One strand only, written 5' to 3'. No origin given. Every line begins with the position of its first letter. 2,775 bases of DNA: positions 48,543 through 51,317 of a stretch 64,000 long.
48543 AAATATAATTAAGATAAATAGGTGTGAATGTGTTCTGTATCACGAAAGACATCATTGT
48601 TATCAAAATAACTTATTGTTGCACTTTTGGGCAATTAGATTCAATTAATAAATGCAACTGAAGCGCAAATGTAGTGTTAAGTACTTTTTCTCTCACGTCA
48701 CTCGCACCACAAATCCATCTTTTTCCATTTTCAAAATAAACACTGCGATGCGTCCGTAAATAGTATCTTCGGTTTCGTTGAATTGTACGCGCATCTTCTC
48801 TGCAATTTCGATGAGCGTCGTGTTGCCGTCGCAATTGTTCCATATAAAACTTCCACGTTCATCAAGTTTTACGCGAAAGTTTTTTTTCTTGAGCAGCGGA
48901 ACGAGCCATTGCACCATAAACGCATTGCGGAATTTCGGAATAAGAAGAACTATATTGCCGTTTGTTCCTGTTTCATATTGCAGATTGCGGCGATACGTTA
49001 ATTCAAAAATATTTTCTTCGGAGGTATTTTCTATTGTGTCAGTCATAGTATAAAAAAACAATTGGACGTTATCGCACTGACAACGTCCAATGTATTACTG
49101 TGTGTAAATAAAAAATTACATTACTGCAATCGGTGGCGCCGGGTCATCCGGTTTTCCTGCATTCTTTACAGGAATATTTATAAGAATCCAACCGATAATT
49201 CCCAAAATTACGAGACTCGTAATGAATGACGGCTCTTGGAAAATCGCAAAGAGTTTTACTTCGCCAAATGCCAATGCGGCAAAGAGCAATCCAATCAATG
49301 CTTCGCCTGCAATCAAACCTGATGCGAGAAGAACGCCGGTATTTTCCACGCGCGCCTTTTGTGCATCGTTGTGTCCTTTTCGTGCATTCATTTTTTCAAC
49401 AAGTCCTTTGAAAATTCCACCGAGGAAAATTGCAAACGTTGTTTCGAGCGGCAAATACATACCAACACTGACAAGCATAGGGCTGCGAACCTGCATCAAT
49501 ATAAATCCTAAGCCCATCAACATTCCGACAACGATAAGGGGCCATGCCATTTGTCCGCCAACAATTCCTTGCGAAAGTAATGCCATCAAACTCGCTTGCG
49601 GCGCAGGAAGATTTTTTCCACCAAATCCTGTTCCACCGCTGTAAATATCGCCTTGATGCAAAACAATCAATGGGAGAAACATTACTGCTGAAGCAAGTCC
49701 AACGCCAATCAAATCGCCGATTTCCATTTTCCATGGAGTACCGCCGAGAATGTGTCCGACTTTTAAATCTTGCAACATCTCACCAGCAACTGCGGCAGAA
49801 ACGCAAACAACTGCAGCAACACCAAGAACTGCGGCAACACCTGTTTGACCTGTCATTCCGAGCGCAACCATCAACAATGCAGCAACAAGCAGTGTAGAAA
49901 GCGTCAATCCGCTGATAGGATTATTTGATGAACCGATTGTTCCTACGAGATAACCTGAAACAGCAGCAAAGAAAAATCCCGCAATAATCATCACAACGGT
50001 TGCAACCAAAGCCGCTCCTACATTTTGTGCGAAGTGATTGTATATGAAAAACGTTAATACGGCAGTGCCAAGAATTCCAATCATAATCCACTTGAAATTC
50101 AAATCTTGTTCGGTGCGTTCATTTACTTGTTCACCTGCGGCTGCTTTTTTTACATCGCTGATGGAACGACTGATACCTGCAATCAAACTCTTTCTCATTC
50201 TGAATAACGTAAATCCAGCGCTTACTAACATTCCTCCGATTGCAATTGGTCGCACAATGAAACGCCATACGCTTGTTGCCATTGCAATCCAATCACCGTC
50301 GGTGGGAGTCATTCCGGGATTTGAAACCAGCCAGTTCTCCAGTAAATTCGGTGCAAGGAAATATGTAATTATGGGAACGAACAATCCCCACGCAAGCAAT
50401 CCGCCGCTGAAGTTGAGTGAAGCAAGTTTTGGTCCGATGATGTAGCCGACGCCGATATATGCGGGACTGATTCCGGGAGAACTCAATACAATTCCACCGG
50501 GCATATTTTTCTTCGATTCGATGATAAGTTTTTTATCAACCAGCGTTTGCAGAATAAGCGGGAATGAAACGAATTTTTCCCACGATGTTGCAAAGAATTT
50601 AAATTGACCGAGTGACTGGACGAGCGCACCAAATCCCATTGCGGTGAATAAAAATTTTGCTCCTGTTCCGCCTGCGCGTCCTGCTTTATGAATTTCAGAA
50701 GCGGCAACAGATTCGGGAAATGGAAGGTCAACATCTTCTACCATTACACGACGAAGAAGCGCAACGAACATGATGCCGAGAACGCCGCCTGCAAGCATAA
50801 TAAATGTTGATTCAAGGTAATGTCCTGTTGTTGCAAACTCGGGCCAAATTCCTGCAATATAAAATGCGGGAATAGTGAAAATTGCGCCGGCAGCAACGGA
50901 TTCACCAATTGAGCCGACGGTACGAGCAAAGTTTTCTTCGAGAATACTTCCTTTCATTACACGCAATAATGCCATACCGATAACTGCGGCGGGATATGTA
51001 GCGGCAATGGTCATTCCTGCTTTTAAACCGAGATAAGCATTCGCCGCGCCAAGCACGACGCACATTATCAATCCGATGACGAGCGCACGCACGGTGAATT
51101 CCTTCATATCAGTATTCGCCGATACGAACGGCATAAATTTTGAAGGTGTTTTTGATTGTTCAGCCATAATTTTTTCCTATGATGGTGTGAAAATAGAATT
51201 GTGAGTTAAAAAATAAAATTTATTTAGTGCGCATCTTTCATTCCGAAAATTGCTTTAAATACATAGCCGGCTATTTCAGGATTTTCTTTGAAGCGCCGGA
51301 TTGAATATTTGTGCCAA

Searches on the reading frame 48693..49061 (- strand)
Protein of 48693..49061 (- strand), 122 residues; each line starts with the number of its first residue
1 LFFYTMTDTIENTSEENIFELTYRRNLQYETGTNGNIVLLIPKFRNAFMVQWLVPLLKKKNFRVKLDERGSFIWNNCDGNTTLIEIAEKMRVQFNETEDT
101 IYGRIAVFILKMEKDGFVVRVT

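Call 68: search_protein_families(library=pfam, proteins=[window:48693-49061:-], max_evalue=0.001)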
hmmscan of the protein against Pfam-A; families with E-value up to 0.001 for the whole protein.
window:48693-49061:- (122 aa): 1 family
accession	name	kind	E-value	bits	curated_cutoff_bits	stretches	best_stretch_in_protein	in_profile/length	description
PF05402.18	PqqD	-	1e-09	39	23.4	1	64-118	13-67/67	Coenzyme PQQ synthesis protein D (PqqD)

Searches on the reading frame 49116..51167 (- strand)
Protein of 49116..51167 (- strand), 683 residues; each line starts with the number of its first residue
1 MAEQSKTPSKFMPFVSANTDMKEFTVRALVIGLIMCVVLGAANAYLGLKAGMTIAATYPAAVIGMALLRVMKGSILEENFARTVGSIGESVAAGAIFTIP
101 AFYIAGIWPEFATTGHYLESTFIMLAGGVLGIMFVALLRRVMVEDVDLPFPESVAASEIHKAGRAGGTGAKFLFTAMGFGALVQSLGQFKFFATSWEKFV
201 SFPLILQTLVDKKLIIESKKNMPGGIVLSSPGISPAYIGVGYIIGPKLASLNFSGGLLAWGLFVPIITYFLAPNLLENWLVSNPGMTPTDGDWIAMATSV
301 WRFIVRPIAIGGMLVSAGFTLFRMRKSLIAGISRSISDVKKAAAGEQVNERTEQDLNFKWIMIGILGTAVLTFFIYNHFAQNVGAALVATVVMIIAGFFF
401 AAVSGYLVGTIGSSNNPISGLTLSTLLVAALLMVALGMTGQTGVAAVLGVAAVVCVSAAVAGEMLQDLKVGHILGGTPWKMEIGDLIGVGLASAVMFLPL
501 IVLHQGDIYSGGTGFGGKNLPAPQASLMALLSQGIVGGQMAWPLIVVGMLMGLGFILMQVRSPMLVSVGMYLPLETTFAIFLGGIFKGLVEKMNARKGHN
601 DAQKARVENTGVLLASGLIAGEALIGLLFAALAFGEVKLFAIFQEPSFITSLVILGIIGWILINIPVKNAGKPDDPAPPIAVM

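Call 68: search_protein_families(library=pfam, proteins=[window:49116-51167:-], max_evalue=0.001)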
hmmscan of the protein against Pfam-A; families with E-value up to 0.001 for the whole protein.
window:49116-51167:- (683 aa): 1 family
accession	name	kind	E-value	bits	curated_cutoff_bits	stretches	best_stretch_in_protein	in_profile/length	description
PF03169.20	OPT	-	2.2e-86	291.3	25.8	1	23-632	1-622/623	OPT oligopeptide transporter protein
